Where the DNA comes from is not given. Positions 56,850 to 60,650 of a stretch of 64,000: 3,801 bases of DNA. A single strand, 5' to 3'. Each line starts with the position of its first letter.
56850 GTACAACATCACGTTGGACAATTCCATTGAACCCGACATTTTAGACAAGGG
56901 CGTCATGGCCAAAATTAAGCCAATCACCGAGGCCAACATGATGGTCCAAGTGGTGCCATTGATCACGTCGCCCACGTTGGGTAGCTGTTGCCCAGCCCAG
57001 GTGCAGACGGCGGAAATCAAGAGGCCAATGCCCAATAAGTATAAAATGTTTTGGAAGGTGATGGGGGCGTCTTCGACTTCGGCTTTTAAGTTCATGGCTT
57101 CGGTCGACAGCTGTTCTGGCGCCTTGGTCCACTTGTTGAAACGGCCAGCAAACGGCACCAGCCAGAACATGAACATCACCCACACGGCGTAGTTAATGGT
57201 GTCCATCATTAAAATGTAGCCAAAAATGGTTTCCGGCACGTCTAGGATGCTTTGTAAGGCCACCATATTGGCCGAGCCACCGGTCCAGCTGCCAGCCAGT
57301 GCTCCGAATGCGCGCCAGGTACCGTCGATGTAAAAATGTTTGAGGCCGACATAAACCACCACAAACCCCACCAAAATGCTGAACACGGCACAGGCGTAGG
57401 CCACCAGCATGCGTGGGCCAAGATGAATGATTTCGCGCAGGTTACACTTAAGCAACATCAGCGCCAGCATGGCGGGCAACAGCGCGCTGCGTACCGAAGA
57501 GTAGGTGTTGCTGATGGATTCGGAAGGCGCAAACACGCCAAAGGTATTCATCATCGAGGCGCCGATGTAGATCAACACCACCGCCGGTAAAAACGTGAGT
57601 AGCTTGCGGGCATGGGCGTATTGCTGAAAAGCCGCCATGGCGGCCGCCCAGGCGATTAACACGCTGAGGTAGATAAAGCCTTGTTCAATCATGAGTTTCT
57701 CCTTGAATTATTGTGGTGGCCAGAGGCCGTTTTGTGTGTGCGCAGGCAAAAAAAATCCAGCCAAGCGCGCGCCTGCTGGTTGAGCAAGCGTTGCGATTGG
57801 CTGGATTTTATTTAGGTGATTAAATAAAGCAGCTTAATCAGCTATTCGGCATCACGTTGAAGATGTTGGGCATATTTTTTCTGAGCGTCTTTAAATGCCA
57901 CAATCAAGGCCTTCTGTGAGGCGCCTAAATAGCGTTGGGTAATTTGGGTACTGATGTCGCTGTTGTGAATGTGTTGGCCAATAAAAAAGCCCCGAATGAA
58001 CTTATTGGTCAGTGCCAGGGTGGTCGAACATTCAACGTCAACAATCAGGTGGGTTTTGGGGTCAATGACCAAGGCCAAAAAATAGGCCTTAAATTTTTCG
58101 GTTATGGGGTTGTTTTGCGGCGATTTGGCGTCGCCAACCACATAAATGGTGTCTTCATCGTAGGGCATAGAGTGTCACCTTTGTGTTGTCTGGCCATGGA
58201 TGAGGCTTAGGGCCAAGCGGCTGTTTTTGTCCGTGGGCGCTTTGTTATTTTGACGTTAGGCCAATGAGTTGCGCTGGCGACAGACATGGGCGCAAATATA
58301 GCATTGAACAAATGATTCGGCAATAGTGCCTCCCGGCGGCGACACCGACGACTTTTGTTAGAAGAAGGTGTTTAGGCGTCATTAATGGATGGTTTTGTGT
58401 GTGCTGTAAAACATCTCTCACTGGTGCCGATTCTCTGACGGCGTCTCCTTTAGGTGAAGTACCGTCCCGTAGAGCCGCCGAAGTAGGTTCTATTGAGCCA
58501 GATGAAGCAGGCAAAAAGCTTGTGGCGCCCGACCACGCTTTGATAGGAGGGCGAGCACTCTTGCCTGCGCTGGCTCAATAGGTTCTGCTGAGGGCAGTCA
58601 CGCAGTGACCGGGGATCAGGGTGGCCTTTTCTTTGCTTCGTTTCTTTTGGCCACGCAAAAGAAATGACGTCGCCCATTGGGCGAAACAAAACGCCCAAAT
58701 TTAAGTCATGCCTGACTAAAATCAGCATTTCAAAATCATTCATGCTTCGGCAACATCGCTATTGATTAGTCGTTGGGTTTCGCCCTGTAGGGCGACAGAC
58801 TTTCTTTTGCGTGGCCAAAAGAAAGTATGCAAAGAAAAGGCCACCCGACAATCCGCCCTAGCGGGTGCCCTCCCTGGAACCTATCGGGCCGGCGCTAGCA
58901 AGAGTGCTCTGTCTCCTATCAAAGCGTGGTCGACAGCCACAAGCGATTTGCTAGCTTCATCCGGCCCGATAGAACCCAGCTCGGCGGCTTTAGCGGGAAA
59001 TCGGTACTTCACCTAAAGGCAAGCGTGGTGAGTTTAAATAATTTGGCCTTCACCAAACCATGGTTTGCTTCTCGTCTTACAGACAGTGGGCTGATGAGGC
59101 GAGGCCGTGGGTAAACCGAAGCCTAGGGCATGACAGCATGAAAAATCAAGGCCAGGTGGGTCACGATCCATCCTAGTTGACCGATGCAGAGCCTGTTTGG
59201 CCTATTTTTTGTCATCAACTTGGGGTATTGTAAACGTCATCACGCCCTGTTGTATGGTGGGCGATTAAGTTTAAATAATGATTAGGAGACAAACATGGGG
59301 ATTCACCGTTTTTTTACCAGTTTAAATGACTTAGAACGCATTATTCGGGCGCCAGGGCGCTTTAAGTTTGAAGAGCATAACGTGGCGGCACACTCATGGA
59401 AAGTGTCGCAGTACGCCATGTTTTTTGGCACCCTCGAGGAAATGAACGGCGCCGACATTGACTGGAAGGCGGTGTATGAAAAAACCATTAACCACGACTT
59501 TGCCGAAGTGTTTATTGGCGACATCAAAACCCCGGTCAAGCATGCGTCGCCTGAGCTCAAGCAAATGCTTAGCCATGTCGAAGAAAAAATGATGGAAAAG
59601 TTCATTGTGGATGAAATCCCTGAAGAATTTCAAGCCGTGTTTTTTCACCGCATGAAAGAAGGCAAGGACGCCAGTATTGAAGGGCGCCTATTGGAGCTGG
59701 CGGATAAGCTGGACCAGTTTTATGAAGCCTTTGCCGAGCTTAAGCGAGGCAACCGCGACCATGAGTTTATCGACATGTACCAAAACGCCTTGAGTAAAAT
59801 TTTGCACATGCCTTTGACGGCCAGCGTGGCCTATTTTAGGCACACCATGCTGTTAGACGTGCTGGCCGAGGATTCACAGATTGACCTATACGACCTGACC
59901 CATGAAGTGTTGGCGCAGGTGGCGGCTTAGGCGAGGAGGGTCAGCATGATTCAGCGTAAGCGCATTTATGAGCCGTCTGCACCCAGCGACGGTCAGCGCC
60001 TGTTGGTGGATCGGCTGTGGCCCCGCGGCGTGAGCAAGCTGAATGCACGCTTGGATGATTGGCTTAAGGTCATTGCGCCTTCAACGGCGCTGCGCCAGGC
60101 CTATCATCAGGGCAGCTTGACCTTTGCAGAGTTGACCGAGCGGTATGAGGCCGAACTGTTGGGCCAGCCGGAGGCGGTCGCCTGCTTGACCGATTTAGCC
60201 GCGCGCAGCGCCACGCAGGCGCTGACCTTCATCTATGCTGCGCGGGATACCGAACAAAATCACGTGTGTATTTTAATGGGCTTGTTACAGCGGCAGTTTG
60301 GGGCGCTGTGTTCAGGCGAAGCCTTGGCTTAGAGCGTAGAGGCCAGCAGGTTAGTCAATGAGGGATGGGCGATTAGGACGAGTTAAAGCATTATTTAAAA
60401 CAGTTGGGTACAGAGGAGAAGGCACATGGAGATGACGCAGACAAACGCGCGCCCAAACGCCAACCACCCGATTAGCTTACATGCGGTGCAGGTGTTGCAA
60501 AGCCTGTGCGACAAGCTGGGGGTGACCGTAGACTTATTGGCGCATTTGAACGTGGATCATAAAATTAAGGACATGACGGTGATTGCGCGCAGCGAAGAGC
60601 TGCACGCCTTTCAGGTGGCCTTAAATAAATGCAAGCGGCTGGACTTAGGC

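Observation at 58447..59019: Inverted pair of ~240-bp structured elements with fully compensated stem changes: candidate novel ncRNA or ssDNA-structured mobile element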

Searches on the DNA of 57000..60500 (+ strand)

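Call 7: search_rna_families(source=window, start=57000, end=60500, threshold=evalue, max_evalue=1, show_alignments=3)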
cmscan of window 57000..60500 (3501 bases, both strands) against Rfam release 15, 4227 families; matches with E-value up to 1: 0.
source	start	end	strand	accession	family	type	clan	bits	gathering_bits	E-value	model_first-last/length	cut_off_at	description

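Call 16: search_dna_similar(query=window:58430-59040:+, collection=plasmids, mode=distant)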
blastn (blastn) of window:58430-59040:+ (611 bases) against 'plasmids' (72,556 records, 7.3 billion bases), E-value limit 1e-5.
No match.

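Call 17: search_dna_similar(query=window:58430-59040:+, collection=phages, mode=distant)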
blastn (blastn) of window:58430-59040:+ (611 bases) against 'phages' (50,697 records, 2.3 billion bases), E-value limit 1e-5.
No match.

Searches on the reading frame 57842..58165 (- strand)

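Call 107: search_protein_families(library=pfam, max_evalue=1, proteins=[window:57842-58165:-])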
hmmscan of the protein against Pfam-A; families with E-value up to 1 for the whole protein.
window:57842-58165:- (107 aa): 1 family
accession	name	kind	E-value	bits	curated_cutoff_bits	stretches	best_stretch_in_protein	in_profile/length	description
PF12986.12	DUF3870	-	3.5e-31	107.7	22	1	8-98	1-93/94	Domain of unknown function (DUF3870)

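Call 108: search_protein_families(library=padloc, max_evalue=0.01, proteins=[window:57842-58165:-])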
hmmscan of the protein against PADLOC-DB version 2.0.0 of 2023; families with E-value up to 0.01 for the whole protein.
window:57842-58165:- (107 aa): 0 families

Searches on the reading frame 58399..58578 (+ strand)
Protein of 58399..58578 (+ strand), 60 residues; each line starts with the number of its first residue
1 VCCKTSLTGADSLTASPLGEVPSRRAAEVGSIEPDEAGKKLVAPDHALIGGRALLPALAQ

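Call 107: search_protein_families(library=pfam, max_evalue=1, proteins=[window:58399-58578:+])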
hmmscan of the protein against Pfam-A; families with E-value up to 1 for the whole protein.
seq(60 aa): 0 families

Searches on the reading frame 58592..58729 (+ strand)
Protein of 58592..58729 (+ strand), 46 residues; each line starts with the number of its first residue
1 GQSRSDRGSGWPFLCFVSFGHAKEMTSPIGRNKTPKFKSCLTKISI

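Call 96: find_homologous_proteins(query=A8, max_evalue=0.01)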
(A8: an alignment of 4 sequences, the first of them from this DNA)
Query A8 (4 sequences) (46 aa, profile of the alignment): 92 proteins with E <= 0.01 among 118 candidates.
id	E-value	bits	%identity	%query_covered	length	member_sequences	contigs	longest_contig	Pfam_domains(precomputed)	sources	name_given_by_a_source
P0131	4.0e-10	57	56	59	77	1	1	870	-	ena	-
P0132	4.8e-10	57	65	50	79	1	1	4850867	-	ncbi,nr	ncbi:hypothetical protein E5678_11080 [Hydrogenophaga sp. PAMC20947]|nr:hypothetical protein E5678_1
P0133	9.8e-10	56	59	59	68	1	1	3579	-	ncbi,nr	ncbi:MAG: hypothetical protein CVU21_24915 [Betaproteobacteria bacterium HGW-Betaproteobacteria-15]|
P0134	1.3e-9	55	59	59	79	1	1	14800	-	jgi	jgi:hypothetical protein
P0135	1.4e-9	55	54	57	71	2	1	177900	-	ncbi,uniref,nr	ncbi:hypothetical protein LHU53_08035 [Rhodoferax sp. U2-2l]|uniref:hypothetical protein n=1 Tax=Rho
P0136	1.7e-9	55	41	85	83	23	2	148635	-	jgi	-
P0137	3.1e-9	54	48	63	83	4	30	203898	-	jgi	-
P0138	5.4e-9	53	63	59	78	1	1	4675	-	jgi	jgi:hypothetical protein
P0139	7.8e-9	53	52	63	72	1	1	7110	-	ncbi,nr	ncbi:MAG: hypothetical protein PHC94_11565, partial [Methylobacter sp.]|nr:hypothetical protein [Met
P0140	8.8e-9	53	48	63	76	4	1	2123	-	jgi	-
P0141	9.1e-9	52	65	50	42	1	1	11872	-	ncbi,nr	ncbi:MAG: hypothetical protein PHE96_03130 [Methylococcales bacterium]|nr:hypothetical protein [Meth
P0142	9.8e-9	52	68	48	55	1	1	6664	-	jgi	-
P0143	1.0e-8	52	55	63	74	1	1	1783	-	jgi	-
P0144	1.1e-8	52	67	46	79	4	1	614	-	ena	-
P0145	1.4e-8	52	58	57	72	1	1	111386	-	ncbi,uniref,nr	ncbi:hypothetical protein D3H34_17860 [Acidovorax cavernicola]|uniref:Uncharacterized protein n=1 Ta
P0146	2.1e-8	51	65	57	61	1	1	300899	-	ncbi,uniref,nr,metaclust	ncbi:hypothetical protein [Chitinilyticum aquatile]|uniref:hypothetical protein n=1 Tax=Chitinilytic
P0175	6.5e-7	47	64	48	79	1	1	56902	-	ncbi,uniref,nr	ncbi:hypothetical protein [Vogesella sp. EB]|uniref:hypothetical protein n=1 Tax=Vogesella sp. EB Ta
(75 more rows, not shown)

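Call 97: find_encoding_contigs(protein=P0146, flank=1500, max_places=3)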
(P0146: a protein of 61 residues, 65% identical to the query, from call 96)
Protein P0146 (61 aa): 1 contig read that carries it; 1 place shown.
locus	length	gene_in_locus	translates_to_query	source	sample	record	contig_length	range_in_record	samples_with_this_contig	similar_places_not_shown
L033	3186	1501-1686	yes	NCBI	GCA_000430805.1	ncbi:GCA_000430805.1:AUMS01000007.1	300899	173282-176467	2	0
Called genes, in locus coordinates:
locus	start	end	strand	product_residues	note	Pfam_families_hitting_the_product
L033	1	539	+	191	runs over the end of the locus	-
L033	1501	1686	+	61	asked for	-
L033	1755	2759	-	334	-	PF13271:DUF4062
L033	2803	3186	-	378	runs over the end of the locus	PF00268:Ribonuc_red_sm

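Call 98: find_encoding_contigs(protein=P0175, flank=1500, max_places=3)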
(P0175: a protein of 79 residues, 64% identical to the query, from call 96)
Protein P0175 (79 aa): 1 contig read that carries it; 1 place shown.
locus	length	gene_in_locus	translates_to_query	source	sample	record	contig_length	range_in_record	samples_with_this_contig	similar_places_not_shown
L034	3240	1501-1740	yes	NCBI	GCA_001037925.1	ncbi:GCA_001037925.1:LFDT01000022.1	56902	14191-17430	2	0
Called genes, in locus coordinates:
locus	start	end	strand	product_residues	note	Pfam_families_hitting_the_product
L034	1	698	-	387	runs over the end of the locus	PF00155:Aminotran_1_2, PF01041:DegT_DnrJ_EryC1, PF01053:Cys_Met_Meta_PP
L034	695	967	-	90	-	-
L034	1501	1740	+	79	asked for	-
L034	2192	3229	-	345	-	PF01757:Acyl_transf_3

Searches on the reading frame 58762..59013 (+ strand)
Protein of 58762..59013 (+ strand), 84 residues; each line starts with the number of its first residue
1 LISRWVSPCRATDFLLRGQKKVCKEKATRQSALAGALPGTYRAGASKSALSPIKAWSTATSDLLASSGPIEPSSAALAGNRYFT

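Call 45: find_homologous_proteins(query=A4, max_evalue=0.01)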
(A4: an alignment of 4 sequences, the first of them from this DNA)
Query A4 (4 sequences) (84 aa, profile of the alignment): 4 proteins with E <= 0.01 among 481 candidates.
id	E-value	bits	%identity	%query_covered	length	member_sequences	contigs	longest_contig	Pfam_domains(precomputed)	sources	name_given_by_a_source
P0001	1.9e-34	136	-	-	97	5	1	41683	-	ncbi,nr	ncbi:MAG: hypothetical protein KA498_06555 [Neisseriaceae bacterium]|nr:hypothetical protein [Neisse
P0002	7.3e-27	111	82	33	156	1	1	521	-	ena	-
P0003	7.5e-15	73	90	61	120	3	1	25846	-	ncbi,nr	ncbi:MAG: hypothetical protein KA498_10005, partial [Neisseriaceae bacterium]|nr:hypothetical protei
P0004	7.2e-13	66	71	95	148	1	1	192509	-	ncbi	-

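Call 46: find_encoding_contigs(protein=P0004, flank=5000, max_places=5)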
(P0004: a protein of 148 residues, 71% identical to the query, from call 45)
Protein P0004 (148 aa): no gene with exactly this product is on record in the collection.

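Call 47: find_encoding_contigs(protein=P0003, flank=5000, max_places=5)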
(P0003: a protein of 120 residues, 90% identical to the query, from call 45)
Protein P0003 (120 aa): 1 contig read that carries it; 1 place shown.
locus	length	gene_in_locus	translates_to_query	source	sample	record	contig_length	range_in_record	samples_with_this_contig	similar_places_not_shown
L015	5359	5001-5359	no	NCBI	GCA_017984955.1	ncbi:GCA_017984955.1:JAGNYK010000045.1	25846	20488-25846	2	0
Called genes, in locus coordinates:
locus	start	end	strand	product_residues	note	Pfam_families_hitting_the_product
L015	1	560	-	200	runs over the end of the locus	PF02669:KdpC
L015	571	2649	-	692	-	PF00122:E1-E2_ATPase, PF00702:Hydrolase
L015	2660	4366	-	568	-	PF03814:KdpA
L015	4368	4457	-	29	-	PF09604:Potass_KdpF (weak)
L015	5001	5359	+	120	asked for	?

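Call 48: find_encoding_contigs(protein=P0002, flank=5000, max_places=5)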
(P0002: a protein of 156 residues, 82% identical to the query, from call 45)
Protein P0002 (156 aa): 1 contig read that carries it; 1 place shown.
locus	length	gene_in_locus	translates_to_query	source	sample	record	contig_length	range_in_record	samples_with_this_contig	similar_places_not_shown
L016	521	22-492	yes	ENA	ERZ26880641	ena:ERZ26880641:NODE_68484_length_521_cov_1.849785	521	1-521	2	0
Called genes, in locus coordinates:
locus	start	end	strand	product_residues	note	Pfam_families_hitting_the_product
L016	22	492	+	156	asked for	-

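Call 53: list_cluster_members(proteins=[P0004, P0001, P0003])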
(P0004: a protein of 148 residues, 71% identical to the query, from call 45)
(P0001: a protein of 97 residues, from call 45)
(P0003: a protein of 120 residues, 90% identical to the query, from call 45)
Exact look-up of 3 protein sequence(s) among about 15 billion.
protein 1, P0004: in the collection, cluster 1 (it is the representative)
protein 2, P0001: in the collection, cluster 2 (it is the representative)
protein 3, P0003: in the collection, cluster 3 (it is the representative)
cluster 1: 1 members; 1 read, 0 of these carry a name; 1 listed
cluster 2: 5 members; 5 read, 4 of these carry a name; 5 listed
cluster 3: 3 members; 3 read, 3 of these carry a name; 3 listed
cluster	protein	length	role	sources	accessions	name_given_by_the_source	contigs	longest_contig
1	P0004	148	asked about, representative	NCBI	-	-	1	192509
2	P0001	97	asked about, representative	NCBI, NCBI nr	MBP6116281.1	MAG: hypothetical protein KA498_06555 [Neisseriaceae bacterium] | hypothetical protein [Neisseriaceae bacterium]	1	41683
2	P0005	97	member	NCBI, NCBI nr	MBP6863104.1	MAG: hypothetical protein KBC57_12225 [Neisseriaceae bacterium] | hypothetical protein [Neisseriaceae bacterium]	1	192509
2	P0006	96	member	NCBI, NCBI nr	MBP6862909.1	MAG: hypothetical protein KBC57_11225 [Neisseriaceae bacterium] | hypothetical protein [Neisseriaceae bacterium]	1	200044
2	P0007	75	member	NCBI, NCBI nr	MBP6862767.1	MAG: hypothetical protein KBC57_10500, partial [Neisseriaceae bacterium] | hypothetical protein [Neisseriaceae bacterium]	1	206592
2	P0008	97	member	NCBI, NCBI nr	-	-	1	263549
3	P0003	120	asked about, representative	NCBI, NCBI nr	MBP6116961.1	MAG: hypothetical protein KA498_10005, partial [Neisseriaceae bacterium] | hypothetical protein [Neisseriaceae bacterium]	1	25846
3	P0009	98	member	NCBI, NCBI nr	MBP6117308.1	MAG: hypothetical protein KA498_11800, partial [Neisseriaceae bacterium] | hypothetical protein [Neisseriaceae bacterium]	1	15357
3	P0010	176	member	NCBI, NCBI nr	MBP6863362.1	MAG: hypothetical protein KBC57_13525 [Neisseriaceae bacterium] | hypothetical protein [Neisseriaceae bacterium]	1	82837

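Call 60: find_encoding_contigs(protein=P0006, flank=3000, max_places=4)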
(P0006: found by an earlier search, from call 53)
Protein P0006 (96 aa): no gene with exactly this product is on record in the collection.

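Call 61: find_encoding_contigs(protein=P0010, flank=3000, max_places=4)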
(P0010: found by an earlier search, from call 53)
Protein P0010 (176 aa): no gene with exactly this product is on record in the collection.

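Call 62: find_encoding_contigs(protein=P0001, flank=3000, max_places=4)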
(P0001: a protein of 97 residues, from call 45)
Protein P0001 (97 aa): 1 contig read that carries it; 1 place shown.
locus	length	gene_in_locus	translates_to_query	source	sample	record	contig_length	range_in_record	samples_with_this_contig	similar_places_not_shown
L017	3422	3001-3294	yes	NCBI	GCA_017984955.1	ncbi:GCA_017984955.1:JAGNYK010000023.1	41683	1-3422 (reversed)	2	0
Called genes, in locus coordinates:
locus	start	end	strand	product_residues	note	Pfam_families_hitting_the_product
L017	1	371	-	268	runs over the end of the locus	-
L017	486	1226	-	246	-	PF01026:TatD_DNase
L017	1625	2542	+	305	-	PF00892:EamA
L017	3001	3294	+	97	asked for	-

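Call 63: find_encoding_contigs(protein=P0009, flank=3000, max_places=4)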
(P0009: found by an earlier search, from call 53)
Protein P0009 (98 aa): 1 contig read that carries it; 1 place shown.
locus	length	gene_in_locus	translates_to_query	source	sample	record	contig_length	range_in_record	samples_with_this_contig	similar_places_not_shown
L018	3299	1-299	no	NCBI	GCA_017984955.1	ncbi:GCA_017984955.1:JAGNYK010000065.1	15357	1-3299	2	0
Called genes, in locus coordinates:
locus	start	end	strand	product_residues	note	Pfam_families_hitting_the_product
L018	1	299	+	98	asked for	?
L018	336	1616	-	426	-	PF04261:Dyp_perox_N, PF20628:Dyp_perox_C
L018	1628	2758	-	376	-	PF13473:Cupredoxin_1, PF09375:Peptidase_M75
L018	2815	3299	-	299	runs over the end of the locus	PF09375:Peptidase_M75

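Call 107: search_protein_families(library=pfam, max_evalue=1, proteins=[window:58762-59013:+])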
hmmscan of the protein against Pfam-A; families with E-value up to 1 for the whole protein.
seq(84 aa): 0 families
